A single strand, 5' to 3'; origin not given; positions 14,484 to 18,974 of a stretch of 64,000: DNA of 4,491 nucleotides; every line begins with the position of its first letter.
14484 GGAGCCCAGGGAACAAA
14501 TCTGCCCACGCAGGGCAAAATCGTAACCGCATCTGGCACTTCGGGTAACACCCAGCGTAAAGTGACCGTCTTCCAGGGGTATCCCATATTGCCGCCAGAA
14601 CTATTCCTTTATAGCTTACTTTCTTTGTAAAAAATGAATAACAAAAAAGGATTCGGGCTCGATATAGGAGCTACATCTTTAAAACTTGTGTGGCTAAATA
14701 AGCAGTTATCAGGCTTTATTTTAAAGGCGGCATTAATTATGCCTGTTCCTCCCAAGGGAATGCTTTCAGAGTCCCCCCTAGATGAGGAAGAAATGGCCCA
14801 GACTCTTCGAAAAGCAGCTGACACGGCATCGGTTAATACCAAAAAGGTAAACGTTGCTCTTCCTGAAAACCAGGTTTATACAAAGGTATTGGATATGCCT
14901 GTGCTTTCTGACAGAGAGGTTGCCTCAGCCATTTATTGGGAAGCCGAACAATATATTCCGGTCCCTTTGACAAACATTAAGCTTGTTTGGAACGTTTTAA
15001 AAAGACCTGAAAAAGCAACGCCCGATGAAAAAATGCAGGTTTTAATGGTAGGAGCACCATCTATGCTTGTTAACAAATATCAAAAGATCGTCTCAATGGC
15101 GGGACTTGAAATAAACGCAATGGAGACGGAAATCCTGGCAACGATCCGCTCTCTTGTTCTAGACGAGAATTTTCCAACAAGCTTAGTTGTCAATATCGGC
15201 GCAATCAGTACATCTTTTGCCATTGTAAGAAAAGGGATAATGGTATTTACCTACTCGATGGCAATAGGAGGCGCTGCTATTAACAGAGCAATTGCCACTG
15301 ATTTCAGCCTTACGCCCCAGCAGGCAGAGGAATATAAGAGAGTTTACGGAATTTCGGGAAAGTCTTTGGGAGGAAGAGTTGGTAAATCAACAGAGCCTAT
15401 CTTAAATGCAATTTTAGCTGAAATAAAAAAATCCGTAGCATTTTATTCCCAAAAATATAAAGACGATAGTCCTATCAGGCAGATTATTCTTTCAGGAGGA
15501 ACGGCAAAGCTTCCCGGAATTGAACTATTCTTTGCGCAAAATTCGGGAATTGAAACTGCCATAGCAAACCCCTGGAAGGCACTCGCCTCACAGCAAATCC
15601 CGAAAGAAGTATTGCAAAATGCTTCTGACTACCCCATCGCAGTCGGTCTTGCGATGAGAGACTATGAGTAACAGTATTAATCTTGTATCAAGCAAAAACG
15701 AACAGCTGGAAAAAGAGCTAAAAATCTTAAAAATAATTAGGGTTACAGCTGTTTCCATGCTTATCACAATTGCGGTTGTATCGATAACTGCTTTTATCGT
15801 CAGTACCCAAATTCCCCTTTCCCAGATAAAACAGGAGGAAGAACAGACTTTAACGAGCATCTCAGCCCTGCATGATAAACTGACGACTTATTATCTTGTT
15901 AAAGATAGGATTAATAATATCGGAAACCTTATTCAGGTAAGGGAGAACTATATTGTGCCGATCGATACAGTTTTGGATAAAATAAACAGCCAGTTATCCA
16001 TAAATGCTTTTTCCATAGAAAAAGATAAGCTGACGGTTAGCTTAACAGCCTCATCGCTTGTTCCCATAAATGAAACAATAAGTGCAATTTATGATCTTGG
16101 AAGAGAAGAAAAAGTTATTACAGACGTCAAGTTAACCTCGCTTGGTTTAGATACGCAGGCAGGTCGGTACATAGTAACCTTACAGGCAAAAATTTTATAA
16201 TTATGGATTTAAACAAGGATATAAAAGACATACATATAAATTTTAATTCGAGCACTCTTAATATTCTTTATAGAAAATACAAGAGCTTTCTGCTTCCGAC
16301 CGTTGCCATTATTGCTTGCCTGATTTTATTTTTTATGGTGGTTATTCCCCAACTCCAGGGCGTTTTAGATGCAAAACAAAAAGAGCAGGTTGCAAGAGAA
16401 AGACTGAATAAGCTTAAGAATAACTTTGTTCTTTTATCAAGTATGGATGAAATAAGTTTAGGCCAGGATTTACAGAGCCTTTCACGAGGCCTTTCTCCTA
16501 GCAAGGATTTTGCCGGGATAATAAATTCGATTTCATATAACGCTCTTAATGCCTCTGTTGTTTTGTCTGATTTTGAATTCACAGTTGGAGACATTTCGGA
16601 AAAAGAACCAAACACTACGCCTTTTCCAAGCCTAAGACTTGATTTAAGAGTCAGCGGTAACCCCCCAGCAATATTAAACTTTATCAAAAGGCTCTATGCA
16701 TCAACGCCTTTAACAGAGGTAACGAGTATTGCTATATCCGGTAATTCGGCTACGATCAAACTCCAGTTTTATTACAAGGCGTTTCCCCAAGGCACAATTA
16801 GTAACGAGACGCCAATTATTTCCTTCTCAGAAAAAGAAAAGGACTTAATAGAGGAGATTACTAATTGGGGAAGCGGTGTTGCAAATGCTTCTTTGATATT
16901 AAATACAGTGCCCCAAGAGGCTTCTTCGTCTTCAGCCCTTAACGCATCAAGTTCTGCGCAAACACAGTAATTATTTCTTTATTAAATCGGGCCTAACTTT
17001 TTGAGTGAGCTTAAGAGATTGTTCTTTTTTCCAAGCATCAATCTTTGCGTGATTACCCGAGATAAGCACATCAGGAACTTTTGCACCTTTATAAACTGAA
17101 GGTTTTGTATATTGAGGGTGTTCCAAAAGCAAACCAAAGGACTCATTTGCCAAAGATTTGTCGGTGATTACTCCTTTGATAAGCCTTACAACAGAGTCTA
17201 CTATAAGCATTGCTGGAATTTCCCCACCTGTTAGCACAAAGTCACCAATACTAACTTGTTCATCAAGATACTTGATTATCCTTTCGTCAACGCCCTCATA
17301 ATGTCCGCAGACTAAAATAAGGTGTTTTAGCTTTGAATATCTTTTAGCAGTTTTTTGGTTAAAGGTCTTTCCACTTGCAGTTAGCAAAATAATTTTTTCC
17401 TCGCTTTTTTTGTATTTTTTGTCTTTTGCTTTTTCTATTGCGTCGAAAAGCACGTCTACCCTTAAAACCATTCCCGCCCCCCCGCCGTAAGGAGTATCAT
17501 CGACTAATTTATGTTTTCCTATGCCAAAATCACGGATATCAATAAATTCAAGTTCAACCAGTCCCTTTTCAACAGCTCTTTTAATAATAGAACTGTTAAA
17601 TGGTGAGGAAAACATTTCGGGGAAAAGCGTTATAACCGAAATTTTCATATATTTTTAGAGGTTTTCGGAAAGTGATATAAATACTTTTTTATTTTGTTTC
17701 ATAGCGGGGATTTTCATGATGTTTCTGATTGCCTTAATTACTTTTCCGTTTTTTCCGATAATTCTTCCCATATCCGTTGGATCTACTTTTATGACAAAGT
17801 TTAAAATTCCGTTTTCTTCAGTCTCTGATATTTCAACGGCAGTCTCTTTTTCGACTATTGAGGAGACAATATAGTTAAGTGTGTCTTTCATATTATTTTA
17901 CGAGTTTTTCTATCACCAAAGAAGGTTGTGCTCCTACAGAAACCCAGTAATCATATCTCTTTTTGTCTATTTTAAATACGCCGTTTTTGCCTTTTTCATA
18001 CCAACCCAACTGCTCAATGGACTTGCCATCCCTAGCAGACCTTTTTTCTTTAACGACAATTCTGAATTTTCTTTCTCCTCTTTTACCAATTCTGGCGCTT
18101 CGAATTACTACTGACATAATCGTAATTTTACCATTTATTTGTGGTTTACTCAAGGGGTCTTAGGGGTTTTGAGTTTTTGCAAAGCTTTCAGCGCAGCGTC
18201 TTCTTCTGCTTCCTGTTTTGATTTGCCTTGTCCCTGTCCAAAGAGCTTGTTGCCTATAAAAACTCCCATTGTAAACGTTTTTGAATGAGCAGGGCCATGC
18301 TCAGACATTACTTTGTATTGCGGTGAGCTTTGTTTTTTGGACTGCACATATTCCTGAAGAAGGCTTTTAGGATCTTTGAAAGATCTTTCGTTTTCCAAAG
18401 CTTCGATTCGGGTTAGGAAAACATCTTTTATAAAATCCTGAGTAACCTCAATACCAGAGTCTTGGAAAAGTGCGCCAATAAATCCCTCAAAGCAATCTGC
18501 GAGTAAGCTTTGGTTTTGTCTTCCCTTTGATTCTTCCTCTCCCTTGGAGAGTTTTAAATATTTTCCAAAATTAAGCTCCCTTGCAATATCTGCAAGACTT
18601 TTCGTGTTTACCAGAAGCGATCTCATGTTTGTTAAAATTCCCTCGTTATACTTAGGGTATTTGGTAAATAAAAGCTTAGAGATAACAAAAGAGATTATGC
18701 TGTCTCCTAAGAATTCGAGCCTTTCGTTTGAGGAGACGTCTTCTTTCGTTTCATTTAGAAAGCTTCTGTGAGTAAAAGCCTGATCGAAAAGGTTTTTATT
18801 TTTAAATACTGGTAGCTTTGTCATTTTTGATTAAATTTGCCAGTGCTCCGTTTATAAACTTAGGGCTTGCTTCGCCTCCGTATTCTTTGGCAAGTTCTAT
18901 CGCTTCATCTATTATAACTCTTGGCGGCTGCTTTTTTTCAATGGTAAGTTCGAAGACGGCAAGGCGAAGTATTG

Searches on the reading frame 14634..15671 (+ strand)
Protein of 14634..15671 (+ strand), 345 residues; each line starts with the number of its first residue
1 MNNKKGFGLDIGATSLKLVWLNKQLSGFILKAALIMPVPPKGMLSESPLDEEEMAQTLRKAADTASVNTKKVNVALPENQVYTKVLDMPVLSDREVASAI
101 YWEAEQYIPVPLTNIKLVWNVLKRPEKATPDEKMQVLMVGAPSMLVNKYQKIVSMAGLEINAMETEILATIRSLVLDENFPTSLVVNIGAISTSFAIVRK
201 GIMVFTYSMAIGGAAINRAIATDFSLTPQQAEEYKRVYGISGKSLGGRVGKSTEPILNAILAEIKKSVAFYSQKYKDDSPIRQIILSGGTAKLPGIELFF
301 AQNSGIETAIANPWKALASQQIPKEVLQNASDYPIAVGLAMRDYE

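Call 70: search_protein_families(library=pfam, proteins=[window:14634-15671:+], max_evalue=0.00001)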
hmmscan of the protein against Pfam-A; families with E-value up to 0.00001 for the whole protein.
window:14634-15671:+ (345 aa): 3 families
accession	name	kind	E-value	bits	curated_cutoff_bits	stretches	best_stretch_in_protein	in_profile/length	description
PF11104.14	PilM_2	-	2.2e-49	168.7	27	1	8-343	1-339/340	Type IV pilus assembly protein PilM;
PF14450.12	FtsA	-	1.2e-10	42.2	31.8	1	185-314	2-113/127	Cell division protein FtsA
PF06723.19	MreB_Mbl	-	4.5e-08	32.7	27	0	158-221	122-185/327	MreB/Mbl protein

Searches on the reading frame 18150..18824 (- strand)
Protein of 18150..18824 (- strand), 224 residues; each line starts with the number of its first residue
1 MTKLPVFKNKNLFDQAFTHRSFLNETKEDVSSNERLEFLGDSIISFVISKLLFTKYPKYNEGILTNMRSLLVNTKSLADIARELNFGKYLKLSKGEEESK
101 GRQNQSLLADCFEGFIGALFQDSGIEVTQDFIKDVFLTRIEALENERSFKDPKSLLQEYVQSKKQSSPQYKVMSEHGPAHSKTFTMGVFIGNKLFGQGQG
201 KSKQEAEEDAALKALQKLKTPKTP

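Call 70: search_protein_families(library=pfam, proteins=[window:18150-18824:-], max_evalue=0.00001)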
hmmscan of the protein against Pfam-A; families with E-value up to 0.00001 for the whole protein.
window:18150-18824:- (224 aa): 5 families
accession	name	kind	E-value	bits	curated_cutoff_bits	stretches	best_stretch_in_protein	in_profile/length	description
PF14622.11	Ribonucleas_3_3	-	2.7e-36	125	35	1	9-138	1-126/128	Ribonuclease-III-like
PF00636.31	Ribonuclease_3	-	2.2e-25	89.8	27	1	34-124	1-102/102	Ribonuclease III domain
PF00035.32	dsrm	-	1.7e-19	70.6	23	1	152-218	1-66/66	Double-stranded RNA binding motif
PF22935.1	RM44_endonuclase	-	1.2e-08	35.5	27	1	9-119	19-139/139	Large ribosomal subunit protein mL44, endonuclease domain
PF14709.13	DND1_DSRM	-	3.8e-07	30.8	25.7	1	151-219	2-80/80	double strand RNA binding domain from DEAD END PROTEIN 1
